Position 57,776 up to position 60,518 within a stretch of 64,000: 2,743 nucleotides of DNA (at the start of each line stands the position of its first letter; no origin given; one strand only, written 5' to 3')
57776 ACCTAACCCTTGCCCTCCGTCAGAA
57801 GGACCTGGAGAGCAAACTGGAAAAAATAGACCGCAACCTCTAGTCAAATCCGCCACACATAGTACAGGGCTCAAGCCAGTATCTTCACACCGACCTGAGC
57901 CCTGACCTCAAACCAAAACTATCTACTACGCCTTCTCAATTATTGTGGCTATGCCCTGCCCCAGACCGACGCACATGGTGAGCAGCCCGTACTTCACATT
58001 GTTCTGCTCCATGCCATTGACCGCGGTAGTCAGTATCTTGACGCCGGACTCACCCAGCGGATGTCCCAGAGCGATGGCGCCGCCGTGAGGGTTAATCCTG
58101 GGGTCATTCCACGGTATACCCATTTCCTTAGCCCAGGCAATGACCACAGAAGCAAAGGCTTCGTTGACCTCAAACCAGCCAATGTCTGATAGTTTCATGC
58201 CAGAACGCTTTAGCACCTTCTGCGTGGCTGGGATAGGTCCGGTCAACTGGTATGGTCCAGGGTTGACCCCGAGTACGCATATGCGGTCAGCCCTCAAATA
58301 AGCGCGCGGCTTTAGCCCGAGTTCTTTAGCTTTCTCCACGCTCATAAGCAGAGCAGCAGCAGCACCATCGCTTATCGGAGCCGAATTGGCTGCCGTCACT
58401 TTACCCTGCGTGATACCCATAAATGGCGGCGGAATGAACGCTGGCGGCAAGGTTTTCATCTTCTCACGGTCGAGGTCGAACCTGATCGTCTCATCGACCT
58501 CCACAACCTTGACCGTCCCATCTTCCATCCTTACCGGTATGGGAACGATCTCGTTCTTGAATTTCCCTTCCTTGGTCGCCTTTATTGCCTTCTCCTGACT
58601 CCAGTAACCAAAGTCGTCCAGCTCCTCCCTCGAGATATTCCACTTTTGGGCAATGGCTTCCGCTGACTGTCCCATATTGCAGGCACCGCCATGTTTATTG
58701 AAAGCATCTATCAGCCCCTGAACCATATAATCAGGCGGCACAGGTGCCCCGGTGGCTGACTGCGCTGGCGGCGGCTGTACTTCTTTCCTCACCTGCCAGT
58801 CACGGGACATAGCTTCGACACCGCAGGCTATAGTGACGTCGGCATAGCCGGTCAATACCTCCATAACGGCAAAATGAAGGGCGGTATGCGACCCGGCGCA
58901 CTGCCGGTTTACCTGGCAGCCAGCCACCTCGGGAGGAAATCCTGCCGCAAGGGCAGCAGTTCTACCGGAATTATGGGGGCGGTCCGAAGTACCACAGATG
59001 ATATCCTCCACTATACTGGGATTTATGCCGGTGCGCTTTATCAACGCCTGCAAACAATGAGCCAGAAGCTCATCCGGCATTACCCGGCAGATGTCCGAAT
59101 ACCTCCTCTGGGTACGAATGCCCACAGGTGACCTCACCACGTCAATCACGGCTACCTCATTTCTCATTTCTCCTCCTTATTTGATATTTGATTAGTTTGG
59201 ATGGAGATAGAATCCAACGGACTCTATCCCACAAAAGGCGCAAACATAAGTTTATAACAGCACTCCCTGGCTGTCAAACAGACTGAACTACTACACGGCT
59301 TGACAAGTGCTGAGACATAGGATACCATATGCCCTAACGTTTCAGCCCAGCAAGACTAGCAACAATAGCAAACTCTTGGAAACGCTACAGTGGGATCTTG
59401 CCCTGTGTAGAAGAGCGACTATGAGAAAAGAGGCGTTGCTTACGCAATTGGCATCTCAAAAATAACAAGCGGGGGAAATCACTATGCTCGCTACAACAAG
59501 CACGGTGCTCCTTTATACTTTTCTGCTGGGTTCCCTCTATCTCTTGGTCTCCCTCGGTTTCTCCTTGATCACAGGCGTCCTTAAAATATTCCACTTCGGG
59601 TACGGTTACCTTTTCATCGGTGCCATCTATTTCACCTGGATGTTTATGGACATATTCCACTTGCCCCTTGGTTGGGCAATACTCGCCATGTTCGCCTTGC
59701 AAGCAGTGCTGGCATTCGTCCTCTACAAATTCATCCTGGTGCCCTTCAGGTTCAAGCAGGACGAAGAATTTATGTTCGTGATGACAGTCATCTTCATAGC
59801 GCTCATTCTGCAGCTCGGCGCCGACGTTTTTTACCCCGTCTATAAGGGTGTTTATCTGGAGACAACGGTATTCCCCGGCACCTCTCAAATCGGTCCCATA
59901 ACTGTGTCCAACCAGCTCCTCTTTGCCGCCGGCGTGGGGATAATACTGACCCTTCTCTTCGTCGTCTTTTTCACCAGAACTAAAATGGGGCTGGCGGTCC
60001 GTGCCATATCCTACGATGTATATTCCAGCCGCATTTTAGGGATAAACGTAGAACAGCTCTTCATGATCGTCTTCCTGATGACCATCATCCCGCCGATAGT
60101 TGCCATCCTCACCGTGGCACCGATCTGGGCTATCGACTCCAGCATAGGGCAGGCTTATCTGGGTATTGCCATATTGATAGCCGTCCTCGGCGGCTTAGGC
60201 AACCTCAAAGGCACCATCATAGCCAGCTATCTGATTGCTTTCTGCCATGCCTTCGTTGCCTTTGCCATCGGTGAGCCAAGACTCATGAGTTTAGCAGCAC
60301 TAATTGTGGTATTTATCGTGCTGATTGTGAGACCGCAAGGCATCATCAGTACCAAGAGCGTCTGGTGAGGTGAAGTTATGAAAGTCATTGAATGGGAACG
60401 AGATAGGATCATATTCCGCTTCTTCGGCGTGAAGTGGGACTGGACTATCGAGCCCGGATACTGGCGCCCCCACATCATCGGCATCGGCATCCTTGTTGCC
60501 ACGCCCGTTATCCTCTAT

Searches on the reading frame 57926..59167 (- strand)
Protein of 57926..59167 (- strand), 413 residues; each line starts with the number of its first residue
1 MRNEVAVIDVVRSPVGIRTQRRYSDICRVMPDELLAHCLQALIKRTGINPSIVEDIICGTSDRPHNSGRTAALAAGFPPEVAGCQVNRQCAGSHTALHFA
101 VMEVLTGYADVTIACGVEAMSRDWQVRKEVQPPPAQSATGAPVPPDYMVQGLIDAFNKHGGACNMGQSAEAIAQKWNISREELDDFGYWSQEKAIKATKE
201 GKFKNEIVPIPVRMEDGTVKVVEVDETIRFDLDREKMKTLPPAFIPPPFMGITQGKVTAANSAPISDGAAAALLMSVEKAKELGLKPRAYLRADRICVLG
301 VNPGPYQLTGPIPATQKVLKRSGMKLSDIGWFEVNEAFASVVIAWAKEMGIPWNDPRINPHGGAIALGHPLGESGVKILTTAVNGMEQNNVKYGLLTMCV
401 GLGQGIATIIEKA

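Call 16: search_protein_families(library=ncbifam, proteins=[window:57926-59167:-], max_evalue=1e-10)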
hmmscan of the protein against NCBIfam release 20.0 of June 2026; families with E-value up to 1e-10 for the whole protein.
window:57926-59167:- (413 aa): 33 families (the best 25 are shown)
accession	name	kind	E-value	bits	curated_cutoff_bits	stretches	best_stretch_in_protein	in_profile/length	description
TIGR01930.1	AcCoA-C-Actrans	subfamily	1.5e-111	373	240.55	1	7-411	1-385/385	acetyl-CoA C-acyltransferase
NF006510.0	PRK08947.1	equivalog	8.7e-96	321.2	519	1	3-412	2-386/387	acetyl-CoA C-acyltransferase FadA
NF005077.0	PRK06504.1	subfamily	6.3e-91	305.4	590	1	20-412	15-389/390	acetyl-CoA C-acetyltransferase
NF005865.0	PRK07801.1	equivalog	4.8e-90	302.5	591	1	4-412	3-381/382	acetyl-CoA C-acetyltransferase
NF005033.0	PRK06445.1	equivalog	7.8e-89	298.5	511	1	3-412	3-394/395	acetyl-CoA C-acetyltransferase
TIGR02445.1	fadA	equivalog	2.7e-88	296.6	591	1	5-412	2-384/385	acetyl-CoA C-acyltransferase FadA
NF004853.0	PRK06205.1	subfamily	1.3e-86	291.1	551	1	4-412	3-402/404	acetyl-CoA C-acetyltransferase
NF006551.0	PRK09050.1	subfamily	1.7e-84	284.2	605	1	4-412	3-400/401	3-oxoadipyl-CoA thiolase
TIGR02430.1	pcaF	equivalog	3.9e-83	279.7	597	1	4-412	2-399/400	3-oxoadipyl-CoA thiolase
NF006090.0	PRK08242.1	equivalog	1.3e-82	278.1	514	1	4-412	3-401/402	acetyl-CoA C-acetyltransferase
NF005889.0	PRK07850.1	equivalog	1.4e-81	274.6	515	1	6-412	5-386/387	steroid 3-ketoacyl-CoA thiolase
NF006553.0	PRK09052.1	equivalog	6e-80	269.2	567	1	3-412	6-398/399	acetyl-CoA C-acyltransferase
NF006552.0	PRK09051.1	subfamily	6.1e-80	269.4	565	1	2-412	3-394/395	beta-ketothiolase BktB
NF005890.0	PRK07851.1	equivalog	2.3e-77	260.7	580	1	4-412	3-404/406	acetyl-CoA C-acetyltransferase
NF006001.0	PRK08131.1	equivalog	3.9e-75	253.2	622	1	7-412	6-399/401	3-oxoadipyl-CoA thiolase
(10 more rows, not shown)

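Call 25: find_encoding_contigs(protein=window:57926-59167:-, flank=10000, max_places=4)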
Protein window:57926-59167:- (413 aa): 7 contigs read that carry it; 4 places shown.
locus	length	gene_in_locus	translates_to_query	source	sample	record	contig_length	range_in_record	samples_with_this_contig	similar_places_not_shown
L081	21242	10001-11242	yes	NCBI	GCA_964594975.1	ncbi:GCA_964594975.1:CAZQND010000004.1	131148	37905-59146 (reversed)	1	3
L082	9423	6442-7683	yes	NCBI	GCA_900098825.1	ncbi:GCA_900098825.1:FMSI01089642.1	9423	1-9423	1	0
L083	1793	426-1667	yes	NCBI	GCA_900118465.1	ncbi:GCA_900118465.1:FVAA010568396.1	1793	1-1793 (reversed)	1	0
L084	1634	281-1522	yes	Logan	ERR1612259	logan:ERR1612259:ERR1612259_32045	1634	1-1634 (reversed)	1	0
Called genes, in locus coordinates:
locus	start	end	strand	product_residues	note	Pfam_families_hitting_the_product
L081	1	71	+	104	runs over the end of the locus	-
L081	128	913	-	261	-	PF00378:ECH_1, PF16113:ECH_2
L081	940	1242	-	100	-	PF08734:GYD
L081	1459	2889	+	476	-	PF13458:Peripla_BP_6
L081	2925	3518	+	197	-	PF03168:LEA_2 (weak)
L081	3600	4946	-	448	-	PF02515:CoA_transf_3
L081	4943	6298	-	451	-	PF02515:CoA_transf_3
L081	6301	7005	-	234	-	PF00005:ABC_tran, PF13304:AAA_21 (faint)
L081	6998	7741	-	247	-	PF00005:ABC_tran, PF13304:AAA_21 (faint), PF12399:BCA_ABC_TP_C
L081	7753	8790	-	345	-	PF02653:BPD_transp_2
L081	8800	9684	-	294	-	PF02653:BPD_transp_2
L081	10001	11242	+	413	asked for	PF00108:Thiolase_N, PF02803:Thiolase_C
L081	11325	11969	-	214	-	-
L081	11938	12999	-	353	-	PF17792:ThiD2, PF02581:TMP-TENI, PF03060:NMO (weak)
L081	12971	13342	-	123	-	PF09723:Zn_ribbon_8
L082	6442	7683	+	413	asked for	PF00108:Thiolase_N, PF02803:Thiolase_C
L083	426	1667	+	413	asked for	PF00108:Thiolase_N, PF02803:Thiolase_C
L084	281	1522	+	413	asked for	PF00108:Thiolase_N, PF02803:Thiolase_C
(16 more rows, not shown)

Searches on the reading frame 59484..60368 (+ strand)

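Call 16: search_protein_families(library=ncbifam, proteins=[window:59484-60368:+], max_evalue=1e-10)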
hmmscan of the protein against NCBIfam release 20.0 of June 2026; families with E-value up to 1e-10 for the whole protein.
window:59484-60368:+ (294 aa): 2 families
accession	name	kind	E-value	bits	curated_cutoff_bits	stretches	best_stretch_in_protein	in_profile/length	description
TIGR03409.1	urea_trans_UrtB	equivalog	1.8e-21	77.1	250.3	1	10-291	5-289/291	urea ABC transporter permease subunit UrtB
TIGR03622.1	urea_t_UrtB_arc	equivalog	1.3e-11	44.4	374.25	1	20-288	15-277/284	urea ABC transporter, permease protein UrtB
